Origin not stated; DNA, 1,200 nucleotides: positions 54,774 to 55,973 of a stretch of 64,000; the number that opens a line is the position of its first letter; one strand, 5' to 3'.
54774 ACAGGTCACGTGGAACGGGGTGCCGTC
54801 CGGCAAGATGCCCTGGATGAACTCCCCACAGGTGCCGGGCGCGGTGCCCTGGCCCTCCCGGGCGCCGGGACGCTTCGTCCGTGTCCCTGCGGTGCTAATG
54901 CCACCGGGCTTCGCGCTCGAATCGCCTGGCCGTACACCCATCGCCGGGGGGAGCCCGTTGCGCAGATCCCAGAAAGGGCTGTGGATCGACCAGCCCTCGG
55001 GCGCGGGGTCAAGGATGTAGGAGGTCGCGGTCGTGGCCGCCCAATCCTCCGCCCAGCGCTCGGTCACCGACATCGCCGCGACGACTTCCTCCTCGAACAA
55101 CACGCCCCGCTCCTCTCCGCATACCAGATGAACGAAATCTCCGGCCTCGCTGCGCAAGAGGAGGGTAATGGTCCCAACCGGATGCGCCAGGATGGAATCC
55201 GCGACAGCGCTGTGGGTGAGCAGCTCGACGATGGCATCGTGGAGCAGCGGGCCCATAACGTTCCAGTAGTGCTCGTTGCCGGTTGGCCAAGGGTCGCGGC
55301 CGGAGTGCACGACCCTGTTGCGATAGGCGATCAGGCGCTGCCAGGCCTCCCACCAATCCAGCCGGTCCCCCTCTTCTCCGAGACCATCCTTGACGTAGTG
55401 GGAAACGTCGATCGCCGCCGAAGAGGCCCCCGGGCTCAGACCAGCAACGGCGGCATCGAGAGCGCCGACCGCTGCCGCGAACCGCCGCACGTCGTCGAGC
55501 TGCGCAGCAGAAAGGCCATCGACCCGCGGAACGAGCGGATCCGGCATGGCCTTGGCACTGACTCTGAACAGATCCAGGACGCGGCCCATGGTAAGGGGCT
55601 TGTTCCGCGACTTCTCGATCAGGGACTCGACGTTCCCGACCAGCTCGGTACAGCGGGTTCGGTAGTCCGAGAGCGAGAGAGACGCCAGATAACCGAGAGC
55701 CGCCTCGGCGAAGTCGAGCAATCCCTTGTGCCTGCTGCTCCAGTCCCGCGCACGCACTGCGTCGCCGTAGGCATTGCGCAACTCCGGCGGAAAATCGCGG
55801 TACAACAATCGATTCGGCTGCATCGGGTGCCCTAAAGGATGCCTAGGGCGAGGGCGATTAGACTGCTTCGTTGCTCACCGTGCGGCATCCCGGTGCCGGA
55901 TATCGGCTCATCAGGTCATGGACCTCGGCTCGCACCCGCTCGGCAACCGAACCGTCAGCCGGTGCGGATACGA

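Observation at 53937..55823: Unusual fusion of an RNxxxH (HEPN-like) domain to a PduX-like GHMP kinase, in a low-GC gene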

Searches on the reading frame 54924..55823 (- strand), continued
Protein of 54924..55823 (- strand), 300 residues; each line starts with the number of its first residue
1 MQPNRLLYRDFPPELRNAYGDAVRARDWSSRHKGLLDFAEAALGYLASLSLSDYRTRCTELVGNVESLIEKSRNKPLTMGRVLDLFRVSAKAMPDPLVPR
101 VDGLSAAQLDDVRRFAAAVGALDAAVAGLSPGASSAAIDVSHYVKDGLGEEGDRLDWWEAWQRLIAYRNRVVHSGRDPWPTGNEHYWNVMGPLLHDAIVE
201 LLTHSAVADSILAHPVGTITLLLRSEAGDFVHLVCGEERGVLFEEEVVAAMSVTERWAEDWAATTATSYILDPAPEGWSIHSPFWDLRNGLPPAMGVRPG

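Call 45: fold_search(model_id=the predicted structure, library=viral)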
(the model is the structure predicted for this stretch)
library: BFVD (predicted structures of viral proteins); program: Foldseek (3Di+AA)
matches with E <= 10: 752; with E <= 0.001: 0
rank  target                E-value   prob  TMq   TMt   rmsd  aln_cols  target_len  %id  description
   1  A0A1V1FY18            1.2e-01  0.08  0.12  0.05  26.6       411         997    9  Uncharacterized protein [Azobacteroides phage ProJPt-Bp1]
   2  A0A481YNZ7            1.6e-01  0.10  0.12  0.10  24.1       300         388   10  Ribonuclease III [Pithovirus LCDPAC01]
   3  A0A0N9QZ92            2.2e-01  0.18  0.10  0.18  12.5        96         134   14  DnaJ/HsP40 [Chrysochromulina ericina virus CeV-01B]
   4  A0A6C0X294            2.6e-01  0.77  0.16  0.16   5.6        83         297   10  Putative helicase [Brucella phage EF4]
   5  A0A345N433            2.6e-01  0.35  0.11  0.25  12.6        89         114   16  (no name in the UniProt tables at hand)
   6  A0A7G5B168            2.8e-01  0.33  0.13  0.19  13.8       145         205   14  Uncharacterized protein [Providencia phage vB_PreS-Stilesk]
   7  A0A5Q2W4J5            2.8e-01  0.10  0.14  0.10  23.0       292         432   11  (no name in the UniProt tables at hand)
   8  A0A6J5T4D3            3.0e-01  0.10  0.13  0.10  16.5       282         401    8  Uncharacterized protein [uncultured Caudovirales phage]
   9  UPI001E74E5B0         3.1e-01  0.38  0.11  0.37  13.3        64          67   25  (no name look-up for this kind of identifier)
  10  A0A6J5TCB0            3.5e-01  0.75  0.18  0.26   5.7        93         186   13  Uncharacterized protein [uncultured Caudovirales phage]
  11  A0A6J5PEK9            3.6e-01  0.44  0.16  0.26   7.4       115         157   12  Uncharacterized protein [uncultured Caudovirales phage]
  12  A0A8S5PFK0            3.8e-01  0.14  0.18  0.18  19.6       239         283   12  Uncharacterized protein [Siphoviridae sp. ctO0R2]
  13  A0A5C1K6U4            4.4e-01  0.35  0.14  0.35   5.6        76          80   18  Uncharacterized protein [Pseudomonas phage Zuri]
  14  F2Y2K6                4.7e-01  0.20  0.16  0.12  17.8       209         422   10  (no name in the UniProt tables at hand)
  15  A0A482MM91            4.7e-01  0.11  0.10  0.17  22.3       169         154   12  Uncharacterized protein [Burkholderia phage BcepSauron]
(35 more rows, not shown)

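Call 46: search_protein_families(library=pfam, proteins=[P0135, P0142, P0153, P0182, P0214, P0216, P0223, P0248, P0259], max_evalue=0.1)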
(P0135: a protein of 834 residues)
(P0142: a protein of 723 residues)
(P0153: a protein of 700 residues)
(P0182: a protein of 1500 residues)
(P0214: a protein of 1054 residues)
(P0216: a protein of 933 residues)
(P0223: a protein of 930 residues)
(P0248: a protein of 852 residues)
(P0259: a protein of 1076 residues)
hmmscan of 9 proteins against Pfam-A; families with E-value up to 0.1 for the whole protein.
P0135 (834 aa): 0 families

P0142 (723 aa): 1 family
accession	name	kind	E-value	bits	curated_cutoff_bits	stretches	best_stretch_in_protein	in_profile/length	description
PF00480.26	ROK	-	1.9e-32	113.4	22.9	1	385-700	2-288/294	ROK family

P0153 (700 aa): 2 families
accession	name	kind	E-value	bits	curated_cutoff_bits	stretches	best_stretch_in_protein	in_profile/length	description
PF00480.26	ROK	-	4.4e-35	122.1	22.9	1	473-683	86-292/294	ROK family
PF13955.11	Fst_toxin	-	0.037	14.4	36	1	187-198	6-17/21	Toxin Fst, type I toxin-antitoxin system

P0182 (1500 aa): 7 families
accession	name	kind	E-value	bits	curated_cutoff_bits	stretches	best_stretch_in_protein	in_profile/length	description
PF00271.37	Helicase_C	-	1.7e-23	83.4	23.5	1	832-934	12-110/110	Helicase conserved C-terminal domain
PF13020.12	NOV_C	-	4e-19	68.9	22.1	1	1378-1462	1-83/91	Protein NO VEIN, C-terminal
PF00176.29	SNF2-rel_dom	-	6.7e-16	58.7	24.9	1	448-697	10-269/290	SNF2-related domain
PF04851.21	ResIII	-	1.5e-13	51.4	22.5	1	433-601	2-162/164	Type III restriction enzyme, res subunit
PF00270.35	DEAD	-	2.6e-07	31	26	1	438-602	3-161/167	DEAD/DEAH box helicase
PF16203.11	ERCC3_RAD25_C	-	6.4e-05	22.8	27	1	865-952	82-175/248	ERCC3/RAD25/XPB C-terminal helicase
PF09848.15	SLFN-g3_helicase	-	0.00061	19.6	24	1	460-568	9-93/354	Schlafen group 3, DNA/RNA helicase domain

P0214 (1054 aa): 0 families

P0216 (933 aa): 0 families

P0223 (930 aa): 1 family
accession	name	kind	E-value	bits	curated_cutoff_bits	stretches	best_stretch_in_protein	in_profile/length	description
PF13646.12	HEAT_2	-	0.029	15.1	27.7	0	586-637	8-56/88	HEAT repeats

P0248 (852 aa): 0 families

P0259 (1076 aa): 0 families

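Call 53: find_encoding_contigs(protein=P0142, flank=8000, max_places=2)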
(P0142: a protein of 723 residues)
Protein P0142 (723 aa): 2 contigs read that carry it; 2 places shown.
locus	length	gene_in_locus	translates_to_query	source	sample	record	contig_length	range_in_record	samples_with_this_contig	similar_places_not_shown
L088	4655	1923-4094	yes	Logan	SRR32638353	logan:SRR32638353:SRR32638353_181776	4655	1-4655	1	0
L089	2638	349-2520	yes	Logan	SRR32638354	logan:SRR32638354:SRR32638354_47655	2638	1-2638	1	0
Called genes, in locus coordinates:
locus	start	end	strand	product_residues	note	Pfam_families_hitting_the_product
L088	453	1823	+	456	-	-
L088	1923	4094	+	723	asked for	PF00480:ROK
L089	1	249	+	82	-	?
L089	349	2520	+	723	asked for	PF00480:ROK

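Call 55: find_encoding_contigs(protein=P0124, flank=8000, max_places=2)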
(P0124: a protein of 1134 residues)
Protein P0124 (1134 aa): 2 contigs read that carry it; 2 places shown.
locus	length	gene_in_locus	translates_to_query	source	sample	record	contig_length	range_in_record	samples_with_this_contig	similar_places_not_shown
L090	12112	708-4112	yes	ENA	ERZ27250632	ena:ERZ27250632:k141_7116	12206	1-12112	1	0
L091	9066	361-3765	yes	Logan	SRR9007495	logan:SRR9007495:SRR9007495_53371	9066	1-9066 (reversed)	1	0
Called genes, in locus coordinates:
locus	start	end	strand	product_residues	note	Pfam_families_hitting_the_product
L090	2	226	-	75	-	?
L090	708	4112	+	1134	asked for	PF13424:TPR_12 (faint), PF13191:AAA_16, PF07719:TPR_2 (faint), PF13181:TPR_8 (faint), PF00515:TPR_1 (faint), PF13414:TPR_11 (faint)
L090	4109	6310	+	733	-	-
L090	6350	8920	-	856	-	PF01935:DUF87, PF10412:TrwB_AAD_bind (faint)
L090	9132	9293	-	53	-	-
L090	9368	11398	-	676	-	PF04879:Molybdop_Fe4S4, PF00384:Molybdopterin, PF01568:Molydop_binding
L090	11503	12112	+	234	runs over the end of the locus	?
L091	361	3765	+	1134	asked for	PF13424:TPR_12 (faint), PF13191:AAA_16, PF07719:TPR_2 (faint), PF13181:TPR_8 (faint), PF00515:TPR_1 (faint), PF13414:TPR_11 (faint)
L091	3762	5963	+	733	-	-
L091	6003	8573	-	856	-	PF01935:DUF87, PF10412:TrwB_AAD_bind (faint)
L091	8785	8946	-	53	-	-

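Call 56: find_encoding_contigs(protein=P0153, flank=8000, max_places=2)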
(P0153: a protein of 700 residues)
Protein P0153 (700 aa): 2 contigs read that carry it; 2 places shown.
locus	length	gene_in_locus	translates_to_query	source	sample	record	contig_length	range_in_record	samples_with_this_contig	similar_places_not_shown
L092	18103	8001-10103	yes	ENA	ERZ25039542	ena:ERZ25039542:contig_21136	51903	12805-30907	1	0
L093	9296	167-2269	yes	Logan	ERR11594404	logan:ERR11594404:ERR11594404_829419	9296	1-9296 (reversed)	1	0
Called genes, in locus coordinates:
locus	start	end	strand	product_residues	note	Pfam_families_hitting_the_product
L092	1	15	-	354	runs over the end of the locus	PF04076:BOF (faint)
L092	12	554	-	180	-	-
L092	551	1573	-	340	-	-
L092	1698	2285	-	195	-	-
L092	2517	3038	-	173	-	-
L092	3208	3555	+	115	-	-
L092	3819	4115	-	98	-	PF12840:HTH_20, PF01022:HTH_5, PF00392:GntR (weak)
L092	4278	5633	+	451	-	PF08281:Sigma70_r4_2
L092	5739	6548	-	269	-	-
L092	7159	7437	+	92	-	-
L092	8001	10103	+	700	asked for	PF00480:ROK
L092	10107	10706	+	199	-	-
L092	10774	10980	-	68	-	-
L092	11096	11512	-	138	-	PF03852:Vsr, PF18741:MTES_1575 (faint)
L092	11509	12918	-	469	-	PF00145:DNA_methylase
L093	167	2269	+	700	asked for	PF00480:ROK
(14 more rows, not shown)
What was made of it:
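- Another ROK-fused copy lies beside Vsr and a DNA methylase (call 56).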

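Call 57: find_encoding_contigs(protein=P0135, flank=8000, max_places=2)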
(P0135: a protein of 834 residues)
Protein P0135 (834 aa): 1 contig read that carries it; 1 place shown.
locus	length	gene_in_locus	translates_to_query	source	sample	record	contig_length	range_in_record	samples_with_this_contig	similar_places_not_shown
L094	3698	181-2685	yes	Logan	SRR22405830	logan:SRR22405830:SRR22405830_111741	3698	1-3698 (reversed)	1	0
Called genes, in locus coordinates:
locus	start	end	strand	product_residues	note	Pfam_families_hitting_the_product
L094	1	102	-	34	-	?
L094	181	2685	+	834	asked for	-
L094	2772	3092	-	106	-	-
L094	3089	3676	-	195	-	-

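Call 67: search_protein_families(library=pfam, proteins=[L088:453-1823:+], max_evalue=0.05)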
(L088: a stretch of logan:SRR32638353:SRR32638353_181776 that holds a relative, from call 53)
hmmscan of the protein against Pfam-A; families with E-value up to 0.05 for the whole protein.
L088:453-1823:+ (456 aa): 0 families

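Call 78: find_related_loci(query=A2, collection=viral_contigs, flank=5000)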
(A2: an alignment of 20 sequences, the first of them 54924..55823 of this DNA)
Query A2 (300 aa) in viral_contigs; peptide patterns used: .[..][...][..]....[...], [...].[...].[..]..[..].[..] (x = any residue, [..] = any of these).
49 stretches matched a pattern, but none encodes a relative of the query by tblastn (E <= 1e-3).

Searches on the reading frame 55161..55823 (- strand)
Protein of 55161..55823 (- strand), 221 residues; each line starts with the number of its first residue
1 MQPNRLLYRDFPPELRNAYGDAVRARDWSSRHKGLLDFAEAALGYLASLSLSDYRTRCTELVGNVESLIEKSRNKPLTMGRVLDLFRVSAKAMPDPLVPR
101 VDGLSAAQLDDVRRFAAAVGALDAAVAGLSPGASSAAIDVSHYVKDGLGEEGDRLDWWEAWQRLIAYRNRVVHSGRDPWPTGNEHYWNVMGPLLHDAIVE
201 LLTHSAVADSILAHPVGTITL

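Call 41: search_protein_families(library=pfam, alignment_id=A4, max_evalue=5)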
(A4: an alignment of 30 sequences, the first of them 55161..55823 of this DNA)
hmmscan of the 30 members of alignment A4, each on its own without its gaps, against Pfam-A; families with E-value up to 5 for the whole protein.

A. member 1, window:55161-55823:- (221 aa): 1 family
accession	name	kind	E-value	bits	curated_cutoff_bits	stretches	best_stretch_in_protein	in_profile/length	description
PF22800.1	CFAP410_C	-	0.092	12.9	27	1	103-118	19-34/36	CFAP410 C-terminal domain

B. families by the number of members that match (of 30 scanned): 22 families
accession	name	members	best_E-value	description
PF18735.6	HEPN_RiboL-PSP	4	4.6e-05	RiboL-PSP-HEPN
PF18739.6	HEPN_Apea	2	0.009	Apea-like HEPN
PF18737.6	HEPN_MAE_28990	2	0.059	MAE_28990/MAE_18760-like HEPN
PF12390.13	Se-cys_synth_N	1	0.011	Selenocysteine synthase N terminal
PF13955.11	Fst_toxin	1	0.012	Toxin Fst, type I toxin-antitoxin system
PF05458.17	Siva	1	0.019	Cd27 binding protein (Siva)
PF01401.24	Peptidase_M2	1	0.02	Angiotensin-converting enzyme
PF05280.16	FlhC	1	0.043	Flagellar transcriptional activator (FlhC)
PF04497.17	Pox_E2-like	1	0.053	Poxviridae protein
PF07751.16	Abi_2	1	0.059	Abi-like protein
PF11439.13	T3SchapCesA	1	0.076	Type III secretion system filament chaperone CesA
PF24088.1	DUF7373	1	0.081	Domain of unknown function (DUF7373) N-terminal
PF22318.1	DUF6971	1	0.087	Domain of unknown function (DUF6971)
PF22800.1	CFAP410_C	1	0.092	CFAP410 C-terminal domain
PF06479.17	Ribonuc_2-5A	1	0.092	Ribonuclease 2-5A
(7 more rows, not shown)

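Call 71: search_solved_structures(query=A4, max_evalue=10, show_alignments=3)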
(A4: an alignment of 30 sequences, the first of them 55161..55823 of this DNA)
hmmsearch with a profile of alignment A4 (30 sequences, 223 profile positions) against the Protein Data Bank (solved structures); distinct sequences matched with E-value up to 10: 15.
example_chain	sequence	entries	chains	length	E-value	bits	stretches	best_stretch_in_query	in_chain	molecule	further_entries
4u3m_M9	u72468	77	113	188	0.069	15.8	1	52-112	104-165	60S ribosomal protein L19-A | 60S RIBOSOMAL PROTEIN L19-B | eL19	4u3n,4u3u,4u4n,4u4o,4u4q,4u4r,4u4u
2ww9_J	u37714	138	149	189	0.07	15.8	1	52-112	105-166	60S RIBOSOMAL PROTEIN L19 | 60S ribosomal protein L19-A | 60S ribosomal protein rpL19 (L19e)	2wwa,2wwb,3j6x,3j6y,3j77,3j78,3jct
7uvj_A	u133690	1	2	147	0.13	14.9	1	77-164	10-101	Apolipoprotein E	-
7zs5_BS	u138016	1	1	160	0.16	14.7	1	52-104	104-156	60S ribosomal protein L19-A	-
1le2_A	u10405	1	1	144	0.18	14.5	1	77-164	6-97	APOLIPOPROTEIN E2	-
1bz4_A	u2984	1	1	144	0.19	14.4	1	77-164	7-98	PROTEIN (APOLIPOPROTEIN E)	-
1lpe_A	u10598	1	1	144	0.19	14.4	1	77-164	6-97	APOLIPOPROTEIN E3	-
1or2_A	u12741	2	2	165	0.23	14.1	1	77-164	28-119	APOLIPOPROTEIN E | PROTEIN (APOLIPOPROTEIN E)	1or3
2kc3_A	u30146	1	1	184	0.3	13.8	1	77-164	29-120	Apolipoprotein E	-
1nfo_A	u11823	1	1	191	0.3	13.7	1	77-164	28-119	APOLIPOPROTEIN E2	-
6r84_T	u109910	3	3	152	0.32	13.6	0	52-95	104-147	60S ribosomal protein L19-A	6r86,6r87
1h7i_A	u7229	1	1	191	0.33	13.6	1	77-164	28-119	APOLIPOPROTEIN E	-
1nfn_A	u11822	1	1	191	0.33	13.6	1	77-164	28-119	APOLIPOPROTEIN E3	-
1ea8_A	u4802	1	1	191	0.33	13.6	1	77-164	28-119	APOLIPOPROTEIN E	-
1zke_A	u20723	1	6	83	1.1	11.9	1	65-127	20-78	Hypothetical protein HP1531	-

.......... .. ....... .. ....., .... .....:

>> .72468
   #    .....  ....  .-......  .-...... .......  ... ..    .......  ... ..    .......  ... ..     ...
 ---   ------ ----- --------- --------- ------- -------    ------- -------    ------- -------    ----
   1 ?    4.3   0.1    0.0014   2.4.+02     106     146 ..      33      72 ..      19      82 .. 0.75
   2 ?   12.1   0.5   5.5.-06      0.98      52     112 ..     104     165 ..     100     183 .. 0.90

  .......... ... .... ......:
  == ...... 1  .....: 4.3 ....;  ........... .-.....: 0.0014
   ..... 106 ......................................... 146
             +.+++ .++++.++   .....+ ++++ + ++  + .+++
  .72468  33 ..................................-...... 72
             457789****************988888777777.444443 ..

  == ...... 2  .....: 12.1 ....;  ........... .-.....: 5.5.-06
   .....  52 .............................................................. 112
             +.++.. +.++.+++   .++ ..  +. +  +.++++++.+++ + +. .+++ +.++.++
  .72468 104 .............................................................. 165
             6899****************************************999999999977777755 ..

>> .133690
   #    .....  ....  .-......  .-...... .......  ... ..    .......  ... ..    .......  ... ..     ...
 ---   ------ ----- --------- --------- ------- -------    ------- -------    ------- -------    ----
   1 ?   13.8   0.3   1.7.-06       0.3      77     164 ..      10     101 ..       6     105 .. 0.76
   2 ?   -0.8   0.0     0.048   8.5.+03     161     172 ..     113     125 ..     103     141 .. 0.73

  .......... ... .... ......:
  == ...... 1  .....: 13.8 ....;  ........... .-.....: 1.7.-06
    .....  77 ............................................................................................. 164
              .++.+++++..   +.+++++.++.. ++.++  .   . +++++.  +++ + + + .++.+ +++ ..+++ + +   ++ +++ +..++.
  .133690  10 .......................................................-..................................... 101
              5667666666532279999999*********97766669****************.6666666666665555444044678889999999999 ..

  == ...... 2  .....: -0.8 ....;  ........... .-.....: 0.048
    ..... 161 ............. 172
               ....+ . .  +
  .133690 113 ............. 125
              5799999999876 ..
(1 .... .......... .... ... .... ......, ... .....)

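Call 77: find_homologous_proteins(query=A4, max_evalue=0.001)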
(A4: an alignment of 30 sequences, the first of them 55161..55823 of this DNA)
Query A4 (30 sequences) (221 aa, profile of the alignment): 5 proteins with E <= 0.001 among 8000 candidates.
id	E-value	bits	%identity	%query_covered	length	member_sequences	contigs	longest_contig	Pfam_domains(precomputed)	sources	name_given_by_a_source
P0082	3.1e-43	166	76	100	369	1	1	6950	-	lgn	-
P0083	4.6e-40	156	65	100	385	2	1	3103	-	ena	-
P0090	5.3e-37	145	53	100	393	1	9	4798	-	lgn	-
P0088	3.2e-32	130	50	100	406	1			-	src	-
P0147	4.6e-17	80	81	45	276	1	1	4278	-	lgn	-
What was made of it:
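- Tried and rejected: Large-database searches to bridge to an annotated HEPN family: the superfamily profile returned only 5 family members (call 77).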
